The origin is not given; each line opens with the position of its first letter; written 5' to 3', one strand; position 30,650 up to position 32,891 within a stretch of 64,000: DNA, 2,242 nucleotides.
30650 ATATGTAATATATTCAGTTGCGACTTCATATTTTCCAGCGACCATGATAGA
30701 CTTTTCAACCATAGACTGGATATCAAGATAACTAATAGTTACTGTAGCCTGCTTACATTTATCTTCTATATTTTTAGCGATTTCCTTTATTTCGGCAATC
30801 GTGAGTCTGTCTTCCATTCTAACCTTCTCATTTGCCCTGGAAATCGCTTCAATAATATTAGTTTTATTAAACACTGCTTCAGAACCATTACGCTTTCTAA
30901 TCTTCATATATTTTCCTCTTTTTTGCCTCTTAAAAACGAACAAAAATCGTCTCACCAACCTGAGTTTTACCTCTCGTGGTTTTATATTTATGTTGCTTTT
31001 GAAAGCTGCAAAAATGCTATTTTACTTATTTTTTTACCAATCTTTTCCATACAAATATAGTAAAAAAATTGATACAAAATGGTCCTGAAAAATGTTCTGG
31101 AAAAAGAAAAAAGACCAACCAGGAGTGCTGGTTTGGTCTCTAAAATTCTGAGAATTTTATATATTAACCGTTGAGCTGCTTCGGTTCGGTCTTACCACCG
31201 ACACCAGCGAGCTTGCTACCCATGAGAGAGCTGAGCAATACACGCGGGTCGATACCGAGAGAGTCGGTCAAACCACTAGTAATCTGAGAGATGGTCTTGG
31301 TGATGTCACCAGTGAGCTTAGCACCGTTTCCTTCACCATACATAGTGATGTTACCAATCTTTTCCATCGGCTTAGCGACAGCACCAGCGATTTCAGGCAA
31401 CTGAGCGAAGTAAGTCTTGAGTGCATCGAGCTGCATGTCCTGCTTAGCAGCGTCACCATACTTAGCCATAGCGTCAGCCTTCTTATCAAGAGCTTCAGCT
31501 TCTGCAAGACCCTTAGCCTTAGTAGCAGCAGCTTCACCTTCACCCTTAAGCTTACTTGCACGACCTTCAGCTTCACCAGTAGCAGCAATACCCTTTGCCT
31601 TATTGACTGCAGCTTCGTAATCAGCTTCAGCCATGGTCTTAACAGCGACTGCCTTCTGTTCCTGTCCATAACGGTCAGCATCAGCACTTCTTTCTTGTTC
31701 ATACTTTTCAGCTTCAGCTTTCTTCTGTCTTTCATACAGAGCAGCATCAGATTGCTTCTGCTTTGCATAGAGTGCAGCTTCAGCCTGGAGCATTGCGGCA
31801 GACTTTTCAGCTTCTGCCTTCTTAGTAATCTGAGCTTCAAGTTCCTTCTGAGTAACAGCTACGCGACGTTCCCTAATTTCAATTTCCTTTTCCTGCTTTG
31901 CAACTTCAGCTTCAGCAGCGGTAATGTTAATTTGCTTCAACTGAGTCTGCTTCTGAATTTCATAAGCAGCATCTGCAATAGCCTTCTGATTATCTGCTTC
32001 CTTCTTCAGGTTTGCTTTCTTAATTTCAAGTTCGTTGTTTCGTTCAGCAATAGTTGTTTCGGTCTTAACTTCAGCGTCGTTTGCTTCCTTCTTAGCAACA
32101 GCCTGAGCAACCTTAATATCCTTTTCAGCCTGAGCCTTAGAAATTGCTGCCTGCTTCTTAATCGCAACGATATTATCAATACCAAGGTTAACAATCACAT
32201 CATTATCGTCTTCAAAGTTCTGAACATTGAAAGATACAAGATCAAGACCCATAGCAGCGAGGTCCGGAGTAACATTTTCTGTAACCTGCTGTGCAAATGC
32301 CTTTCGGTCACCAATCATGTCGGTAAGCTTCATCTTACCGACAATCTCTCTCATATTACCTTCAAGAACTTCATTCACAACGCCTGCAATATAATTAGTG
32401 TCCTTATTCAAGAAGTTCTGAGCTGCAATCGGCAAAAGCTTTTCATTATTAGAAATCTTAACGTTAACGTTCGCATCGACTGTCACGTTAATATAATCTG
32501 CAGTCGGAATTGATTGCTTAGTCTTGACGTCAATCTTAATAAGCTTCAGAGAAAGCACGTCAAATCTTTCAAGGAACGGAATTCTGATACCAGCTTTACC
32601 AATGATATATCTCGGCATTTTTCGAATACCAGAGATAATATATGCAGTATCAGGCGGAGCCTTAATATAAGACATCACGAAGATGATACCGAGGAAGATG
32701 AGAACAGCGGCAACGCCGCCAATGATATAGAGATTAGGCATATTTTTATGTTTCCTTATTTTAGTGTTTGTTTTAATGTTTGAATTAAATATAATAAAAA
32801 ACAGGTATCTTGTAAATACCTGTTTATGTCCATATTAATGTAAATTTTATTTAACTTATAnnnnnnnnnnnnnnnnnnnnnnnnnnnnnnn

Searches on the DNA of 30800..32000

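Call 68: search_rna_families(source=window, start=30800, end=32000, threshold=evalue, max_evalue=1)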
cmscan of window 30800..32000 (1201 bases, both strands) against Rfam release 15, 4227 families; matches with E-value up to 1: 2.
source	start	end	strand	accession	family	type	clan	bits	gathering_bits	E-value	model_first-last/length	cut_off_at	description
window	30854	30925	-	RF01603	snoR29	Gene; snRNA; snoRNA; CD-box;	-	25.1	50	0.79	1-84/84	no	small nucleolar RNA snoR29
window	31030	31101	-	RF02843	RefA5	Gene; antisense;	-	19.3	91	0.52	1-68/68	no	Enterococcus sRNA A5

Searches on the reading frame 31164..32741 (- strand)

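Call 69: search_protein_families(library=pfam, proteins=[window:31164-32741:-], max_evalue=0.001)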
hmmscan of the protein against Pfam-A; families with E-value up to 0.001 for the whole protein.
window:31164-32741:- (525 aa): 2 families
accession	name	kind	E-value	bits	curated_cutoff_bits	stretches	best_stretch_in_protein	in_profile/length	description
PF01145.31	Band_7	-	7.5e-24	85.2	23.6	1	51-207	24-176/176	SPFH domain / Band 7 family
PF15975.10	Flot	-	9.2e-10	39.1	27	1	390-474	1-81/124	Flotillin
